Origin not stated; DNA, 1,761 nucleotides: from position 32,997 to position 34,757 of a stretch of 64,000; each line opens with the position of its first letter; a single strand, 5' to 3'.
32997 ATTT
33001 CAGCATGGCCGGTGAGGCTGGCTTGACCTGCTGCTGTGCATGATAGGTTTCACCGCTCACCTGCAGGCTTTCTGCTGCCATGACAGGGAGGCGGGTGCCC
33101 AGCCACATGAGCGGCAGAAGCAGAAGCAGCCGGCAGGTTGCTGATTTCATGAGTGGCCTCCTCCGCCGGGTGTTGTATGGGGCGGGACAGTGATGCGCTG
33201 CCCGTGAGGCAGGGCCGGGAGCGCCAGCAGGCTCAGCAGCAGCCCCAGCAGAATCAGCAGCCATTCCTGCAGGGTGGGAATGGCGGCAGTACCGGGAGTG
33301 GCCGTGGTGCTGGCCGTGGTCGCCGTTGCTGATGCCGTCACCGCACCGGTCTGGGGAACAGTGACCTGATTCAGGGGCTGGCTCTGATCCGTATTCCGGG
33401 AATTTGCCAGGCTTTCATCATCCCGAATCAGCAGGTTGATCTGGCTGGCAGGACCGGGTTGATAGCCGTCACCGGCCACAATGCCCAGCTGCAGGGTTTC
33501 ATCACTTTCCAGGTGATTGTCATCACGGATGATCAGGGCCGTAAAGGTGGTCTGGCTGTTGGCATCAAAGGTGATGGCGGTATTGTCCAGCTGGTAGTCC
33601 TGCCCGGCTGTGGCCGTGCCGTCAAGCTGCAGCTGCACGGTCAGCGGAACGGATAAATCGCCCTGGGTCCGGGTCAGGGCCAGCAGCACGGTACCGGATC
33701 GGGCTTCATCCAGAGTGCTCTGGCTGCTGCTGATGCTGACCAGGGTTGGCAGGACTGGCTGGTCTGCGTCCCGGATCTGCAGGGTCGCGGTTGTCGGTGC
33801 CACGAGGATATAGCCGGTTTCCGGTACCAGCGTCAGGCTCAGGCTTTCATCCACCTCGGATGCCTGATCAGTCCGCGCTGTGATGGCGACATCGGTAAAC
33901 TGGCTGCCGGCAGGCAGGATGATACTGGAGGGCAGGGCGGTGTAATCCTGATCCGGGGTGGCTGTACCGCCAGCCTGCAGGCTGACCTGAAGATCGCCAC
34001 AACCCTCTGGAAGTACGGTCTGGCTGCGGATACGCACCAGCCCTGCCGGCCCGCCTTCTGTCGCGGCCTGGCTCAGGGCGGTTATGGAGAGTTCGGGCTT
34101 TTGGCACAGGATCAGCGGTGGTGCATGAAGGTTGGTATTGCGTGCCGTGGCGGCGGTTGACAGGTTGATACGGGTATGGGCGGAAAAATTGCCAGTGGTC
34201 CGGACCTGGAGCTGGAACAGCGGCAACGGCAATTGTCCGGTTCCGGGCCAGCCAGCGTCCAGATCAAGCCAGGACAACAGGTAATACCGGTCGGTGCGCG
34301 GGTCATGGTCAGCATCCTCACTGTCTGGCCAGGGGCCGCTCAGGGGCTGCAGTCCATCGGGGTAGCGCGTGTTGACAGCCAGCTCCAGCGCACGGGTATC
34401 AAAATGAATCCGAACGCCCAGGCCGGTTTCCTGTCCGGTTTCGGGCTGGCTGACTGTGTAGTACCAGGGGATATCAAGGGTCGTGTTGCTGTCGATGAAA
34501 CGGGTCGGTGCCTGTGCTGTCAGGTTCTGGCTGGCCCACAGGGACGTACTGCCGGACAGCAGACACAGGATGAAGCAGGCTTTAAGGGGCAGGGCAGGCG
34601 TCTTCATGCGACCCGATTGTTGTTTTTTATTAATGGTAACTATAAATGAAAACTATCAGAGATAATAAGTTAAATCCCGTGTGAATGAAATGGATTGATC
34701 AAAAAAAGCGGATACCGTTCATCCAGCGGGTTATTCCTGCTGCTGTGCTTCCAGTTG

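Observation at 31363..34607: Coupled gene pair: anchored scaffold (cohesin-like N-domain, two Calx-beta, IPTL-CTERM) and an S1 protease with a dockerin-like tail, a possible protease-display system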

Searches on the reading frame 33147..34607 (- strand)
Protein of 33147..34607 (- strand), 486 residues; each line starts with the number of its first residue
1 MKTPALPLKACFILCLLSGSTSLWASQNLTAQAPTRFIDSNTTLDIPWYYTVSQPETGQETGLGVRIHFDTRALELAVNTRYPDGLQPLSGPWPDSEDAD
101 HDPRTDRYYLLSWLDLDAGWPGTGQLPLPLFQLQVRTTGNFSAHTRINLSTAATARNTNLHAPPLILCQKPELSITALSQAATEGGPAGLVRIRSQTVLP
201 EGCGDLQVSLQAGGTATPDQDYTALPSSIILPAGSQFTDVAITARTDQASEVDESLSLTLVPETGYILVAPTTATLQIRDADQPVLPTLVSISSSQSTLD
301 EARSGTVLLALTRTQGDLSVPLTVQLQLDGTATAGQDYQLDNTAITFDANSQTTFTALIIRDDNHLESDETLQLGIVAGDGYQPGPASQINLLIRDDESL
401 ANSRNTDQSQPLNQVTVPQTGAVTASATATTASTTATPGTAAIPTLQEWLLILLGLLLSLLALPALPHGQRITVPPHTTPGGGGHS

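Call 5: search_protein_families(library=pfam, proteins=[window:33147-34607:-], max_evalue=1)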
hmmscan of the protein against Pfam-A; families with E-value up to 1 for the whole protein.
window:33147-34607:- (486 aa): 5 families
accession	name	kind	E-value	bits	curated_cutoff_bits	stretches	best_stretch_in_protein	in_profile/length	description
PF03160.20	Calx-beta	-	1e-15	58.2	27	2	289-396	7-117/119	Calx-beta domain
PF18203.6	IPTL-CTERM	-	8.2e-05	22.8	20.8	1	441-466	1-26/28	IPTL-CTERM motif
PF16132.11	DUF4843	-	0.0018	18.3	34.5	1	327-392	58-125/163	Domain of unknown function (DUF4843)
PF16397.10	DUF5006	-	0.017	14.7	34.1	0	216-282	187-254/263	Domain of unknown function (DUF5006)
PF19596.4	DUF6101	-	0.1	12.7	27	0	203-258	32-87/184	Family of unknown function (DUF6101)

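Call 6: search_protein_families(library=ncbifam, proteins=[window:33147-34607:-], max_evalue=1)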
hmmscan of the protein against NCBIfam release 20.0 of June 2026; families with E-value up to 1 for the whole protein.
window:33147-34607:- (486 aa): 4 families
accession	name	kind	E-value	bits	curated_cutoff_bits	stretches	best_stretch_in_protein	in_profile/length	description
TIGR00845.1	caca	equivalog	3.6e-06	25.1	679.85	1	267-424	505-658/921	sodium/calcium exchanger 1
NF038115.1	SVAGG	subfamily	1.9e-05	23.9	150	1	288-383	264-361/407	SVAGG family GlyGly-CTERM protein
NF033207.2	midcut_by_XrtH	subfamily_domain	0.0044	17.1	45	1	423-466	14-60/175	midcut-by-XrtH protein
TIGR04174.1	IPTL_CTERM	subfamily_domain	0.18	12.2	20.5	1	443-463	1-21/27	IPTL-CTERM sorting domain-containing protein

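Call 8: find_homologous_proteins(query=window:33147-34607:-)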
Query window:33147-34607:- (486 aa): 16 proteins with E <= 0.001 among 8000 candidates.
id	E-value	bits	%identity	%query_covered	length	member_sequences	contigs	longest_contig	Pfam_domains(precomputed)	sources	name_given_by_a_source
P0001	1.5e-212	725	72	92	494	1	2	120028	PF03160.21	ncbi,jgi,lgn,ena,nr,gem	ncbi:MAG TPA: Calx-beta domain-containing protein [Thiolinea sp.]|nr:Calx-beta domain-containing pro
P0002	7.6e-178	610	100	61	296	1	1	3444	PF03160.21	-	-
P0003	1.2e-27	115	33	47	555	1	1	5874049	PF03160.21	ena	-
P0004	4.5e-22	97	27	38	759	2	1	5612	PF03160.21,PF04619.19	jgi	jgi:chitinase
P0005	1.5e-14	72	29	47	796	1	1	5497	PF00135.35,PF00326.28,PF07859.20,PF03160.21,PF20434.6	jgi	jgi:acetyl esterase/lipase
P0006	2.2e-13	68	28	47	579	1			PF03160.21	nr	nr:Calx-beta domain-containing protein [Microcystis viridis]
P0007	4.1e-13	67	35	33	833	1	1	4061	PF03160.21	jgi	jgi:hypothetical protein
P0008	1.7e-11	62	30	40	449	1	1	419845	PF03160.21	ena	-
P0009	2.5e-11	61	34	36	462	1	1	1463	PF03160.21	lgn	-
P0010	4.2e-8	51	38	19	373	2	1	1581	PF03160.21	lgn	-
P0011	4.7e-7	47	30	47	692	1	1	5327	PF03160.21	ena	-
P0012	3.6e-6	44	33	39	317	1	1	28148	PF03160.21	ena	-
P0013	4.5e-6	44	42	17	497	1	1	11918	PF03160.21,PF00353.26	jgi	jgi:Calx-beta domain/RTX calcium-binding nonapeptide repeat (4 copies)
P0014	9.0e-5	40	39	19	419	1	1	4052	PF03160.21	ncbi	ncbi:MAG: Calx-beta domain-containing protein, partial [Opitutaceae bacterium]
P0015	3.0e-4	38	34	23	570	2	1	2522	PF03160.21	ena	-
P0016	3.7e-4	38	40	18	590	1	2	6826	PF03160.21,PF07705.18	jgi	jgi:hypothetical protein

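Call 9: find_encoding_contigs(protein=P0001, flank=8000, max_places=4)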
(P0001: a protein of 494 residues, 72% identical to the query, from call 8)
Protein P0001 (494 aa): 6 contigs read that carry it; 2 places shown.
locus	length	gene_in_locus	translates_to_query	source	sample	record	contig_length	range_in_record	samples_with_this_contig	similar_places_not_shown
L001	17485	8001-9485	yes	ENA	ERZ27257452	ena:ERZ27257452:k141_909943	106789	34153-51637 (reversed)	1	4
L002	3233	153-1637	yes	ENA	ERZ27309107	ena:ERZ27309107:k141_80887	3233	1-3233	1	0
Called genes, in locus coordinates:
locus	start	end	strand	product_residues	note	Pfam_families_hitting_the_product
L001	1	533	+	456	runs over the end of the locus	PF13191:AAA_16 (faint), PF00004:AAA, PF07728:AAA_5 (faint), PF13401:AAA_22 (faint), PF00004:AAA (weak), PF07724:AAA_2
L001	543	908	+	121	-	PF06155:GBBH-like_N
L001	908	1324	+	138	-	PF01502:PRA-CH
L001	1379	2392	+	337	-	PF00389:2-Hacid_dh, PF02826:2-Hacid_dh_C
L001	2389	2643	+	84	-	PF01809:YidD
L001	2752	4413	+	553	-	-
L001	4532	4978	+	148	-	-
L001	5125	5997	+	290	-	-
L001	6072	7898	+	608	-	PF00005:ABC_tran, PF02463:SMC_N (faint), PF03193:RsgA_GTPase (faint), PF13191:AAA_16 (faint), PF13476:AAA_23 (faint), PF12848:ABC_tran_Xtn, PF00005:ABC_tran, PF16326:ABC_tran_CTD, +5 more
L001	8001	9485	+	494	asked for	PF03160:Calx-beta (weak)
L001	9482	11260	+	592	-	PF27052:Lysyl_endopep_N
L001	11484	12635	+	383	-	PF01612:DNA_pol_A_exo1, PF00570:HRDC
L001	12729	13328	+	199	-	PF00475:IGPD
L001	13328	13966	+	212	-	PF00117:GATase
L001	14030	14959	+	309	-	PF01218:Coprogen_oxidas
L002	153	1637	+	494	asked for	PF03160:Calx-beta (weak)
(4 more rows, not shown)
